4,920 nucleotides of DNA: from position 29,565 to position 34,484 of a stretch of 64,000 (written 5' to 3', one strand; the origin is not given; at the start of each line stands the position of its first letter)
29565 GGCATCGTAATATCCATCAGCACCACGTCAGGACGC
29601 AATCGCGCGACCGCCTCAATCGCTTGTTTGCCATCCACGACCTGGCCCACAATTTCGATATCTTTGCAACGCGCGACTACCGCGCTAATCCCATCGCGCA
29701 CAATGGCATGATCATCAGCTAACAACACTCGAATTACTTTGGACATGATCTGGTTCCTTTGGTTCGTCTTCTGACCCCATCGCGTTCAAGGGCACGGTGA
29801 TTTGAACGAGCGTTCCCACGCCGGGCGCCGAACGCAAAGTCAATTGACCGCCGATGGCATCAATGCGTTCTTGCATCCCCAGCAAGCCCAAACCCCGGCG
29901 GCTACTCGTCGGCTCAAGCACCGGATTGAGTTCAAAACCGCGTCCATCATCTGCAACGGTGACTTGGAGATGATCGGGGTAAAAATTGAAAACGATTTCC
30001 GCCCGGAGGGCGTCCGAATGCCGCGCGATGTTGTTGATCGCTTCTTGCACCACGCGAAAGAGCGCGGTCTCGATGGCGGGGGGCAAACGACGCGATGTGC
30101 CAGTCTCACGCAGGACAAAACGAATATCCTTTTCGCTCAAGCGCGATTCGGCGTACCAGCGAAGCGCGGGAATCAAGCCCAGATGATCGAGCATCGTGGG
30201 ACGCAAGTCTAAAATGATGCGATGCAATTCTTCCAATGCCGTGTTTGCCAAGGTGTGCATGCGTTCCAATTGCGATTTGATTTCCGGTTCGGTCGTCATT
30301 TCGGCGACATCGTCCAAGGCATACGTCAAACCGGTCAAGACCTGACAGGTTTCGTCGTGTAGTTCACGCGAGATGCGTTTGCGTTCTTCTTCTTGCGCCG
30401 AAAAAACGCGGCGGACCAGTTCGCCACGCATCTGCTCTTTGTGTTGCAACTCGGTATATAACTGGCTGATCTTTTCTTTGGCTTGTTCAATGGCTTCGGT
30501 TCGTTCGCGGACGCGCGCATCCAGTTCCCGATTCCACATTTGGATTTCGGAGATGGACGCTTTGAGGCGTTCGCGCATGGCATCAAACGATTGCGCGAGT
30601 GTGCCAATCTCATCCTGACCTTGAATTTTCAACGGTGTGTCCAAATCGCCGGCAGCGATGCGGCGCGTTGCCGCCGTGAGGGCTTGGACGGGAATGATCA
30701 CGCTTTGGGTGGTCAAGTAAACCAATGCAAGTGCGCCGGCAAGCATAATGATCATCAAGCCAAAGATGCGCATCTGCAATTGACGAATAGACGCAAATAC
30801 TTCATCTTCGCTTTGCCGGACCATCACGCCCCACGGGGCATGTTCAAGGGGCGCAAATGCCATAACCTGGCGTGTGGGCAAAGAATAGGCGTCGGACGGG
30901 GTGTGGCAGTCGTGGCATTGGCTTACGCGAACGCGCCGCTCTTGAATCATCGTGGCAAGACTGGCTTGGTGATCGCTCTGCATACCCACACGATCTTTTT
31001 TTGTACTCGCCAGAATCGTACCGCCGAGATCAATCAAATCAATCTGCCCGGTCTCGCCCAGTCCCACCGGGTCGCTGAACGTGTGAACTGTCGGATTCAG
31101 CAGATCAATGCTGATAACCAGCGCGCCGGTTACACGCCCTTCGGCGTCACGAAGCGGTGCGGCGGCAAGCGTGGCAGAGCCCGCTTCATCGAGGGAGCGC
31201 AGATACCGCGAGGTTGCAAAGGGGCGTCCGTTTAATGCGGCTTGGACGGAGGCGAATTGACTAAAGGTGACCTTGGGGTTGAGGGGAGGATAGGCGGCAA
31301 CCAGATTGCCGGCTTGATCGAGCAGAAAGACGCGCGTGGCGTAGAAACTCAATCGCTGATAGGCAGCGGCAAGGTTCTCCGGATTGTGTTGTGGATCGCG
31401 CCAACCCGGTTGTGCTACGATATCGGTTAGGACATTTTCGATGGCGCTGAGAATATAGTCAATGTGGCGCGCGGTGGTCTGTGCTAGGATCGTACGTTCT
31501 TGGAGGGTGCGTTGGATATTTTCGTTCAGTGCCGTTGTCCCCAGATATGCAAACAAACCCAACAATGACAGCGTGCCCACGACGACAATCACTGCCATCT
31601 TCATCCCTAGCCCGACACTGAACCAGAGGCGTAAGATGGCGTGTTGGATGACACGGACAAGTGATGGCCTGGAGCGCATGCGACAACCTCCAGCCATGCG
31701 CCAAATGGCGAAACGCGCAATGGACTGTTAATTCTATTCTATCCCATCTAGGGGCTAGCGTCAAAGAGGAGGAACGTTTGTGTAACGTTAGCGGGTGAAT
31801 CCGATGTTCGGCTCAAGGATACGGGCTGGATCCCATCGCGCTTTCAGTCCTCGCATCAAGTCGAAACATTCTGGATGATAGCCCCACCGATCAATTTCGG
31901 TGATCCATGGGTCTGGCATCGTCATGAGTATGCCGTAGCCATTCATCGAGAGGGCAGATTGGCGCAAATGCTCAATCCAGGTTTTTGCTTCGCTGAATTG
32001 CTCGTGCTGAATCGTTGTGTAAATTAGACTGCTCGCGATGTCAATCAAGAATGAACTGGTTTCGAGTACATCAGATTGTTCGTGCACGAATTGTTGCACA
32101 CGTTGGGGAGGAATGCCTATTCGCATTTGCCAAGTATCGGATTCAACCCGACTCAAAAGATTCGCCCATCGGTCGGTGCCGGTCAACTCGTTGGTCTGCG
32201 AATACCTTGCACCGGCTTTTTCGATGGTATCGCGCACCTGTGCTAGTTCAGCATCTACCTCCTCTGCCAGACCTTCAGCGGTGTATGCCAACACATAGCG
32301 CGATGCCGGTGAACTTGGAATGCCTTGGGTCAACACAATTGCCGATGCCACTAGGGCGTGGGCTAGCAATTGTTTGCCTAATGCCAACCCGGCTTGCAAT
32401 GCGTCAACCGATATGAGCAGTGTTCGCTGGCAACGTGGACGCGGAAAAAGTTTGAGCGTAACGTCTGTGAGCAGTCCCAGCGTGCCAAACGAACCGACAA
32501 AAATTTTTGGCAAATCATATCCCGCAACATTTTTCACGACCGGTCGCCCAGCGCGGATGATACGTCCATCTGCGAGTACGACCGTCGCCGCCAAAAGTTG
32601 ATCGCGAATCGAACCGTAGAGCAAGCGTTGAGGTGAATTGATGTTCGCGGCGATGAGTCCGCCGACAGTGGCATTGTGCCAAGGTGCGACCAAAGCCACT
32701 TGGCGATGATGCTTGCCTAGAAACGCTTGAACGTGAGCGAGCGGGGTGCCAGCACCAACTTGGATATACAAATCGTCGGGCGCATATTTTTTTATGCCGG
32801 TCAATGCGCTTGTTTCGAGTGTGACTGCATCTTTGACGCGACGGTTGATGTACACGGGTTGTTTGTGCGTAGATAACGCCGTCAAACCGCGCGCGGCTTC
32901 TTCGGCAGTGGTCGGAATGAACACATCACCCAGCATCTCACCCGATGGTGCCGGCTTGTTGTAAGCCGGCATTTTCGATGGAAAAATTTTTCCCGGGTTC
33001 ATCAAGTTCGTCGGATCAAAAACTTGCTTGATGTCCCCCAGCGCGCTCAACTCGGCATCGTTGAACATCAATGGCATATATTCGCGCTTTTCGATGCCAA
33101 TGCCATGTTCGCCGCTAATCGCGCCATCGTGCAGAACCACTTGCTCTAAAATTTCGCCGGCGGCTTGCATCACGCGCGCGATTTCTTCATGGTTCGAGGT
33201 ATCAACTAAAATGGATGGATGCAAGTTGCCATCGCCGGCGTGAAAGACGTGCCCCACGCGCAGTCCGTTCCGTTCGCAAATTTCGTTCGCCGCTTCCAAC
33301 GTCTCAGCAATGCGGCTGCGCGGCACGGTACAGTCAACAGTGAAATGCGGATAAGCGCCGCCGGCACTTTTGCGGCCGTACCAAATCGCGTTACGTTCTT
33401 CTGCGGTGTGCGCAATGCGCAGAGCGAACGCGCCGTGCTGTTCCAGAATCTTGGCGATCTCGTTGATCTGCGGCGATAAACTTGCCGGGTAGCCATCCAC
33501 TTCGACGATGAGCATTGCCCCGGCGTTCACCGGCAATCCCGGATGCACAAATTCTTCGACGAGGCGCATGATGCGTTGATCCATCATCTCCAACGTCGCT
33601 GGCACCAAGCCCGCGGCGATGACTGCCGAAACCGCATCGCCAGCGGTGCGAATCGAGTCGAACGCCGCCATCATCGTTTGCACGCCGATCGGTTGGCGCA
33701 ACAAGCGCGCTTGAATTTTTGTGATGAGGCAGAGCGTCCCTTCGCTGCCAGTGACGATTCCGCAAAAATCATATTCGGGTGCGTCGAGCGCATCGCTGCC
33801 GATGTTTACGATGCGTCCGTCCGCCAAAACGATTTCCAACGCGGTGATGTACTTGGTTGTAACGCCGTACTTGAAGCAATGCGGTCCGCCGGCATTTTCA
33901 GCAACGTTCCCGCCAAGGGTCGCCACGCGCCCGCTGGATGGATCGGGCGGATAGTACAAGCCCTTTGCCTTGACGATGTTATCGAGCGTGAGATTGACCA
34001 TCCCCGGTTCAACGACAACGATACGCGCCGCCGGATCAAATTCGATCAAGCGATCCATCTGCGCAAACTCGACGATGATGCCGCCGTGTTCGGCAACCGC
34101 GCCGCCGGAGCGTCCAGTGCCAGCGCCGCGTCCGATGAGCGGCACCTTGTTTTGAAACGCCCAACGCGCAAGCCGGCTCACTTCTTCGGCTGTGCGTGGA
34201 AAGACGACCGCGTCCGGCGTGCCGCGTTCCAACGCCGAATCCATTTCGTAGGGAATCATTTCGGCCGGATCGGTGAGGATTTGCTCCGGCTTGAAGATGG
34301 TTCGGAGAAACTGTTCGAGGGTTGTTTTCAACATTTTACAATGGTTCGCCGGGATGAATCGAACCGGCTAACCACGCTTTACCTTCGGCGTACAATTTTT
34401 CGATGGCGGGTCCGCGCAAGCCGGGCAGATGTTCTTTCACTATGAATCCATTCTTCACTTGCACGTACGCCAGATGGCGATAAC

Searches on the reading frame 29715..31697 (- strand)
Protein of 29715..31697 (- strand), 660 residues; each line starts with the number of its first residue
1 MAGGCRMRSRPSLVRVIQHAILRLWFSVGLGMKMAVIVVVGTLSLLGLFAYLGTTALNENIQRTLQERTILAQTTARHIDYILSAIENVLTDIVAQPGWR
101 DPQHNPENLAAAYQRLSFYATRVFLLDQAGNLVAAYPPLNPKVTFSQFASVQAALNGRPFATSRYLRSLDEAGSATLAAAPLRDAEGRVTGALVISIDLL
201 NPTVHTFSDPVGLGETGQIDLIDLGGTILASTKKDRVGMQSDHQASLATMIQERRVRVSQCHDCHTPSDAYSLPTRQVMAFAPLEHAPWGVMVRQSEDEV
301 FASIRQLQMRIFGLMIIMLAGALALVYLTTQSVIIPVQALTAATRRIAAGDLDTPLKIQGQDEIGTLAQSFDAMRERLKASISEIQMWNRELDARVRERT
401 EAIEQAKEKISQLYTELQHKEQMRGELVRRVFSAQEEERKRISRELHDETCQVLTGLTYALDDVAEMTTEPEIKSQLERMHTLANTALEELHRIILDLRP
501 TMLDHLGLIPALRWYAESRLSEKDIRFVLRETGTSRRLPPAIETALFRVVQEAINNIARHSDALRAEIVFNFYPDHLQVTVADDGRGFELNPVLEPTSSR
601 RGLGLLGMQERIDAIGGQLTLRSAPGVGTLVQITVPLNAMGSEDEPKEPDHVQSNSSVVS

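Call 6: search_protein_families(library=pfam, proteins=[window:29715-31697:-], max_evalue=0.1)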
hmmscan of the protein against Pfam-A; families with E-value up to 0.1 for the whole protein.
window:29715-31697:- (660 aa): 12 families
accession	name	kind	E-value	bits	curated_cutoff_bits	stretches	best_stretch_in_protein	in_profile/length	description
PF00672.30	HAMP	-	5.5e-16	59.1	25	1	336-379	9-52/53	HAMP domain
PF02518.31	HATPase_c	-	7.6e-14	52.5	26.4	1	543-638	3-110/111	Histidine kinase-, DNA gyrase B-, and HSP90-like ATPase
PF07730.19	HisKA_3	-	1.5e-12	48.3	24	1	438-501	1-66/68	Histidine kinase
PF02743.24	dCache_1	-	3.1e-12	47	45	1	71-232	14-183/240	Cache domain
PF13581.12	HATPase_c_2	-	5.6e-05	23.6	27.4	1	525-615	11-112/127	Histidine kinase-like ATPase domain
PF17201.10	Cache_3-Cache_2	-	0.0021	17.8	27.7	1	180-307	165-296/299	Cache 3/Cache 2 fusion domain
PF03999.17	MAP65_ASE1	-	0.0096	15.1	26.9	1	380-447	205-272/477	Microtubule associated protein (MAP65/ASE1 family)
PF05149.17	Flagellar_rod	-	0.011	15.7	23.4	1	369-443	26-100/287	Paraflagellar rod protein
PF11802.13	CENP-K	-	0.02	14.9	27.2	1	300-496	22-211/263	Centromere-associated protein K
PF20994.3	CENPU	-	0.053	13.6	27.8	1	374-469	90-181/200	CENPU protein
PF08448.16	PAS_4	-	0.091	13.4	23.1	0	152-199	57-105/110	PAS fold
PF17203.10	sCache_3_2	-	0.091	13.3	28.4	0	82-195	14-124/140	Single cache domain 3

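Call 66: search_protein_families(library=ncbifam, proteins=[window:29715-31697:-], max_evalue=0.01)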
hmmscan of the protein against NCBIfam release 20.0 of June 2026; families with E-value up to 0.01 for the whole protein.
window:29715-31697:- (660 aa): 53 families (the best 25 are shown)
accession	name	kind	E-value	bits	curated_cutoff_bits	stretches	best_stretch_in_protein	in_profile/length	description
NF052443.1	SensHisKinMctS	equivalog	1e-44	152.6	700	1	424-643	236-454/457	two-component system sensor histidine kinase MctS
NF008649.0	PRK11644.1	equivalog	1.3e-35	123.1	408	1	409-637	274-496/499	signal transduction histidine-protein kinase/phosphatase UhpB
NF052531.1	Strep_LiaS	equivalog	2.4e-34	119.1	450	1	378-637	75-327/328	envelope stress sensor histidine kinase LiaS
NF008184.0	PRK10935.1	equivalog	1.2e-30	106.7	553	2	437-638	362-560/565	nitrate/nitrite two-component system sensor histidine kinase NarQ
NF047786.1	his_kin_MadS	equivalog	4.9e-27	95.1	500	1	381-636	168-434/434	MadS family sensor histidine kinase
NF007896.0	PRK10600.1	equivalog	9.4e-21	74.1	578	2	437-635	389-583/598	nitrate/nitrite two-component system sensor histidine kinase NarX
NF033092.0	HK_WalK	equivalog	2.7e-16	59.3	725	1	216-398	85-266/594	cell wall metabolism sensor histidine kinase WalK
NF038263.1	prot_phos_SiaA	equivalog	5e-16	58.4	700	1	275-416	275-410/658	biofilm regulation protein phosphatase SiaA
NF047322.1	HK_morpho_MacS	equivalog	8.4e-16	58.1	300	1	432-636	176-367/367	MacS family sensor histidine kinase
NF040691.1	MtrAB_MtrB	equivalog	2e-14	53.5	450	1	296-386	178-265/507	MtrAB system histidine kinase MtrB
TIGR02956.1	TMAO_torS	equivalog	6.2e-12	44.4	676.5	1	309-412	328-445/967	TMAO reductase system sensor histidine kinase/response regulator TorS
NF011874.0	PRK15347.1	equivalog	1.3e-11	43.3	852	1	284-410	271-391/921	two component system sensor kinase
NF058645.1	MCPCtpMPsAe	equivalog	2.3e-11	43.2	900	1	293-411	189-309/558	methyl-accepting chemotaxis protein CtpM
NF011615.0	PRK15041.1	equivalog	9.1e-09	34.5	947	1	303-386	188-271/554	methyl-accepting chemotaxis protein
NF041210.1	his_kin_PieS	equivalog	4.4e-08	32.6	850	1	309-391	167-249/474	two component system sensor histidine kinase PieS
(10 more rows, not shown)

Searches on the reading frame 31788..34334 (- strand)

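Call 9: search_protein_families(library=pfam, proteins=[window:31788-34334:-], max_evalue=0.001)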
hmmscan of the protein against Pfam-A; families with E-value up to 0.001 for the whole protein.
window:31788-34334:- (848 aa): 2 families
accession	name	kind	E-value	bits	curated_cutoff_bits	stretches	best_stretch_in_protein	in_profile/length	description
PF02913.24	FAD-oxidase_C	-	1.6e-66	225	21.2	1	218-450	5-248/248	FAD linked oxidases, C-terminal domain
PF01565.28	FAD_binding_4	-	1.7e-57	193.5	26.4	2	40-178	1-138/139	FAD binding domain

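Call 66: search_protein_families(library=ncbifam, proteins=[window:31788-34334:-], max_evalue=0.01)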
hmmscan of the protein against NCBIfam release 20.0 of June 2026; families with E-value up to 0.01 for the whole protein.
window:31788-34334:- (848 aa): 10 families
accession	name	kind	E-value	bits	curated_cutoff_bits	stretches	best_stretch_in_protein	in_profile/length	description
TIGR00387.1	glcD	equivalog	2.2e-153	511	567.9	2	43-449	1-413/413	glycolate oxidase subunit GlcD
NF008408.0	PRK11230.1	equivalog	6.6e-137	457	897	2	5-453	20-474/499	glycolate oxidase subunit GlcD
NF008439.0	PRK11282.1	equivalog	4.5e-55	186.9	284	2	500-652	39-193/358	glycolate oxidase subunit GlcE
NF049975.1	2HglutDHaseYdiJ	equivalog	1.2e-53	182.2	1350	2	18-177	30-191/1018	D-2-hydroxyglutarate dehydrogenase YdiJ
TIGR01678.1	FAD_lactone_ox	subfamily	3.6e-16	59.1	396.8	2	40-181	15-152/438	sugar 1,4-lactone oxidase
NF053785.1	DcplphribOxDprE1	equivalog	6.5e-16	58.6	500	2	42-206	17-175/449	decaprenylphosphoryl-beta-D-ribose oxidase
NF041227.1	BagG_FevA2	exception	4.8e-11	41.9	850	1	39-212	45-208/455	bagremycin/ferroverdin biosynthesis FAD-dependent oxygenase BagG/FevA2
NF041226.1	BagK_FevA1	equivalog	2.7e-10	39.3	800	1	39-211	40-203/453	bagremycin/ferroverdin biosynthesis FAD-dependent oxygenase BagK/FevA1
TIGR01679.1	bact_FAD_ox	subfamily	2e-09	36.9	292.25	1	37-204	9-168/419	FAD-linked oxidoreductase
NF008387.0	PRK11183.1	equivalog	0.00043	19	391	1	5-125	10-134/570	D-lactate dehydrogenase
